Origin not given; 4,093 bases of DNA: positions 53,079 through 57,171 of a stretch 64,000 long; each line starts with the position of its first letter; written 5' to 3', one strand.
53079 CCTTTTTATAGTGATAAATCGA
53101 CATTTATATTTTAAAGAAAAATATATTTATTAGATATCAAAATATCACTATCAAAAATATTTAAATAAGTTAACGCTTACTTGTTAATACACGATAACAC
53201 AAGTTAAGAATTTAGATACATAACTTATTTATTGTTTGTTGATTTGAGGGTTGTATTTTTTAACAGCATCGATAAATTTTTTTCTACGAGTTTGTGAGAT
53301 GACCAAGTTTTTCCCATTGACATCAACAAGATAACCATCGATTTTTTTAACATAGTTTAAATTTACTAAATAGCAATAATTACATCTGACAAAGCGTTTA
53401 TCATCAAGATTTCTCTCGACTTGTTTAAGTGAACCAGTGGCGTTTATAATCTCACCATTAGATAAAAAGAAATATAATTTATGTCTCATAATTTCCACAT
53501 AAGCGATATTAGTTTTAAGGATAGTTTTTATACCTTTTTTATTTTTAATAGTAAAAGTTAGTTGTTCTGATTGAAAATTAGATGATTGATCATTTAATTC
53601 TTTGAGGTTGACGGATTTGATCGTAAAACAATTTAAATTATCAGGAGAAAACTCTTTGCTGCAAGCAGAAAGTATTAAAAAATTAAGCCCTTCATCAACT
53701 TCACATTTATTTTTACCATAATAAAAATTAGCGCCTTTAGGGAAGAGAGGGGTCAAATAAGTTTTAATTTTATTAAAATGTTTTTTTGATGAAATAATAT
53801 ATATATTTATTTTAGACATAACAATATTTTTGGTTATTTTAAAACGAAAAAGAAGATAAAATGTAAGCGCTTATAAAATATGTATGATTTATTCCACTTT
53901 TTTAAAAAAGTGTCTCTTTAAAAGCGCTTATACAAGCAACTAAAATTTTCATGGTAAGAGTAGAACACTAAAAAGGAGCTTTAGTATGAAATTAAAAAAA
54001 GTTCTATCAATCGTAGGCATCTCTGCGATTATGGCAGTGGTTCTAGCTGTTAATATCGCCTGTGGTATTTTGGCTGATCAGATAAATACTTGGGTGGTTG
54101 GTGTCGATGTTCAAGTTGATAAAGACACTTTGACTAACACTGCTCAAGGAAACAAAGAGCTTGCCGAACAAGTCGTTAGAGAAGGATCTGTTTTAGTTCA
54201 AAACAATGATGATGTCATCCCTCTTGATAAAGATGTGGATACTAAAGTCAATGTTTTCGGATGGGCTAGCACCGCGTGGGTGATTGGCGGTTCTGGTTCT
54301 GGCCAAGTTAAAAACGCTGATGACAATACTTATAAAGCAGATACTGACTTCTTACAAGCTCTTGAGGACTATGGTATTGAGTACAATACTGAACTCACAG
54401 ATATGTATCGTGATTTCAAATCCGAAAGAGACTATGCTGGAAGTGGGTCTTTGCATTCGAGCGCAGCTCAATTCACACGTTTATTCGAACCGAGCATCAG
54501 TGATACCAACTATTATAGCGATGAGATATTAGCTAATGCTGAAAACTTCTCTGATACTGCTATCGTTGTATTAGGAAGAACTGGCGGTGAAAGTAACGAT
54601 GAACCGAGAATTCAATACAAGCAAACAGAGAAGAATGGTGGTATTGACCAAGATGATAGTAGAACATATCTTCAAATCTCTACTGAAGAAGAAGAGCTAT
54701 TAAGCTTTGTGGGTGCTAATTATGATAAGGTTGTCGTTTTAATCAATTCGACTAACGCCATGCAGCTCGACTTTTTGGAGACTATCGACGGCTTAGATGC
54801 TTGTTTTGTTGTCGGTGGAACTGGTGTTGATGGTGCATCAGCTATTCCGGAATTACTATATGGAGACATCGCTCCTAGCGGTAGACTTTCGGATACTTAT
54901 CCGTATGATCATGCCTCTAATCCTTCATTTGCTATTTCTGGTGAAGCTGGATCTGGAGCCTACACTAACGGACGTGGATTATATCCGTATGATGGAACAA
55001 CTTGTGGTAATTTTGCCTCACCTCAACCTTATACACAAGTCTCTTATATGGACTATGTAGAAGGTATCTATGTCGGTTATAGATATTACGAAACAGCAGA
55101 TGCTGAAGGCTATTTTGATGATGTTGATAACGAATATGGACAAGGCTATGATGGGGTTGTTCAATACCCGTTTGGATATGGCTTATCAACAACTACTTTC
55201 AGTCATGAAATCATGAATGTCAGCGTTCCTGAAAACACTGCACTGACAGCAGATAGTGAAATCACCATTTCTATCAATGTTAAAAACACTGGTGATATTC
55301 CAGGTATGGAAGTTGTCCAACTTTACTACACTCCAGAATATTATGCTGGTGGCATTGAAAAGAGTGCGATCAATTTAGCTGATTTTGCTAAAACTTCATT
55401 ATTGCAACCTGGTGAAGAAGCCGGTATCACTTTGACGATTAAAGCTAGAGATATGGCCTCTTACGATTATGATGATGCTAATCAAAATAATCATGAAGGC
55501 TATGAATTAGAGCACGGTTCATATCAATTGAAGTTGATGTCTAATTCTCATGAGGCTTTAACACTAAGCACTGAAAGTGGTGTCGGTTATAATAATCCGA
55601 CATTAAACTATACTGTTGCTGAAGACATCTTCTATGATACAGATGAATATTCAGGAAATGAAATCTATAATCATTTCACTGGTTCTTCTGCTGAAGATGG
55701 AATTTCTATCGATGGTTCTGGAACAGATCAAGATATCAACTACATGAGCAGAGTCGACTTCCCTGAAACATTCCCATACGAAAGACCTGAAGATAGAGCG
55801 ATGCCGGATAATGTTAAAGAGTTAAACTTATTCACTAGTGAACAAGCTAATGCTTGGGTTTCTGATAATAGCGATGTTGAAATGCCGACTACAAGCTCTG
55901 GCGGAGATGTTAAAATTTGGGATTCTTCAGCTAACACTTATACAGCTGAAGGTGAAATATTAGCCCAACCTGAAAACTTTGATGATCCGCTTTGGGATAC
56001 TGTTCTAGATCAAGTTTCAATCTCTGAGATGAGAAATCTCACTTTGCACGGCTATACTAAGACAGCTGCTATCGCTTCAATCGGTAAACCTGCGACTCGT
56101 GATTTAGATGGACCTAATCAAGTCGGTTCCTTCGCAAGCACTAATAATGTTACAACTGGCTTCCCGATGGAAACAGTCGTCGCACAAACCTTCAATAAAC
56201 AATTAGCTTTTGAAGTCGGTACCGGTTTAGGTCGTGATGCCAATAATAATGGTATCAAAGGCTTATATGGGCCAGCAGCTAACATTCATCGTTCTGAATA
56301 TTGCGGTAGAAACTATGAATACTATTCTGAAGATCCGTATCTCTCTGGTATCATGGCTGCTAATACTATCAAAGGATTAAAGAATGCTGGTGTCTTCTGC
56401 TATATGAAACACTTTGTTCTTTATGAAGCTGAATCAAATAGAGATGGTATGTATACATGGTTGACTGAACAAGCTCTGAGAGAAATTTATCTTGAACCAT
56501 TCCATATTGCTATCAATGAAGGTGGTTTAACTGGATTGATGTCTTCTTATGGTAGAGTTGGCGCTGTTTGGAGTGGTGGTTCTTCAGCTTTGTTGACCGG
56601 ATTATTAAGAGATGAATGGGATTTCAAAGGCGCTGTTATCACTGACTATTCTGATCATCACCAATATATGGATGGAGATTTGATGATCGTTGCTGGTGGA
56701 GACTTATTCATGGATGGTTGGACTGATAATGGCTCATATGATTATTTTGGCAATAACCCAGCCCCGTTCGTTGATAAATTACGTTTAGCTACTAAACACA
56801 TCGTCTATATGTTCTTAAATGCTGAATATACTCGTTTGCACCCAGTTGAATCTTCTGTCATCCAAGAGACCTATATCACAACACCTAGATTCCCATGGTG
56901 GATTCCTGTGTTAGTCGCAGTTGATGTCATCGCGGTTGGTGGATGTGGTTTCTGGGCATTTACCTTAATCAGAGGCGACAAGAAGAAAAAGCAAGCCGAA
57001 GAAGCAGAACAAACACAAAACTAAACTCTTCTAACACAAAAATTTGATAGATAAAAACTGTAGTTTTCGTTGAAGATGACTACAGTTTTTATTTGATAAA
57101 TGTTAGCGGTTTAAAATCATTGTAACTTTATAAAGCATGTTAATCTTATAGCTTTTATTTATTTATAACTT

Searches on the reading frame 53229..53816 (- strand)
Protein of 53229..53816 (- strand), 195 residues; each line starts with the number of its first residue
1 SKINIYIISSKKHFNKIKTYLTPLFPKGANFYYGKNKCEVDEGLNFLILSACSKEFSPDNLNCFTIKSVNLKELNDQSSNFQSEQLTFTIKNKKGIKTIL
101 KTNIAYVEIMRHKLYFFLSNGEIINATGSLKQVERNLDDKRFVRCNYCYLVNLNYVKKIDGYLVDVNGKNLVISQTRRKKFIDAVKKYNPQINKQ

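Call 41: search_protein_families(library=pfam, proteins=[window:53229-53816:-], max_evalue=0.01)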
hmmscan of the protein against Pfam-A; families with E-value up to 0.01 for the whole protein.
window:53229-53816:- (195 aa): 1 family
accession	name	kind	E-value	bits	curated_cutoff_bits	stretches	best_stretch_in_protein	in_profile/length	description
PF04397.21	LytTR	-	2.9e-12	47.1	22.6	1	96-183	3-95/98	LytTr DNA-binding domain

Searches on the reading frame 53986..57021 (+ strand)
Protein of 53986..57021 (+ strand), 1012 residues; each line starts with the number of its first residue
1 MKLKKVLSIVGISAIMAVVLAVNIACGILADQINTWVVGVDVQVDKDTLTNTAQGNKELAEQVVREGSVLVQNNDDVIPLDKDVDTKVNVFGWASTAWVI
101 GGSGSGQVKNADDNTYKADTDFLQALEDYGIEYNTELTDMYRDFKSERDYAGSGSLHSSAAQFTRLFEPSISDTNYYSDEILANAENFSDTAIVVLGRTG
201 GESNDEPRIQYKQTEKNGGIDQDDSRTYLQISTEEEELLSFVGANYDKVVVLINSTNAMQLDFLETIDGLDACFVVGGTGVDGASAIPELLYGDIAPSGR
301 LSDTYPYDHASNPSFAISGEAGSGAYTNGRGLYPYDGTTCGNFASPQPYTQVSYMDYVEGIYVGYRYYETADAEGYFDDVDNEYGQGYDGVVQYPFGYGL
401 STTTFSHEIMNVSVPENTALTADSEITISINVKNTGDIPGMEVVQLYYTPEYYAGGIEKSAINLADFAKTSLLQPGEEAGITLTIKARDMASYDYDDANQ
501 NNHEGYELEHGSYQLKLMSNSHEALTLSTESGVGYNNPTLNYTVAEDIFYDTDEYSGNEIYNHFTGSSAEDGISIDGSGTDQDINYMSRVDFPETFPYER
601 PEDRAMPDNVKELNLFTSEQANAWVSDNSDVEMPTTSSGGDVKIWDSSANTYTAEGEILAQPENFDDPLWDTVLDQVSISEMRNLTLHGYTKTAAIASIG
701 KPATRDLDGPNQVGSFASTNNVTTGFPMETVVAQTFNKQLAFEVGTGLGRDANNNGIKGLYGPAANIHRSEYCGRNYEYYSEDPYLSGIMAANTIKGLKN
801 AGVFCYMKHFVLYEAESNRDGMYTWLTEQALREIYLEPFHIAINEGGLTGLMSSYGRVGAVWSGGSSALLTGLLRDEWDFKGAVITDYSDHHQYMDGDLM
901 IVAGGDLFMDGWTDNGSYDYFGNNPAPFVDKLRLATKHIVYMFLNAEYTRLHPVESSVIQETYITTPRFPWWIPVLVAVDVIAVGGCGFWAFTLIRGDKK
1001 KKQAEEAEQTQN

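Call 41: search_protein_families(library=pfam, proteins=[window:53986-57021:+], max_evalue=0.01)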
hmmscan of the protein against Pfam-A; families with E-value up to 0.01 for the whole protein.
window:53986-57021:+ (1012 aa): 3 families
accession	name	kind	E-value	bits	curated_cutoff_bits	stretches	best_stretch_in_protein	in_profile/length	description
PF00933.27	Glyco_hydro_3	-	1.1e-29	104.3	27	1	721-889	81-253/316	Glycosyl hydrolase family 3 N terminal domain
PF01915.27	Glyco_hydro_3_C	-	1.6e-19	71.1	31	1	69-365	2-200/200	Glycosyl hydrolase family 3 C-terminal domain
PF14310.12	Fn3-like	-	1.5e-09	38.3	25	1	442-519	1-69/71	Fibronectin type III-like domain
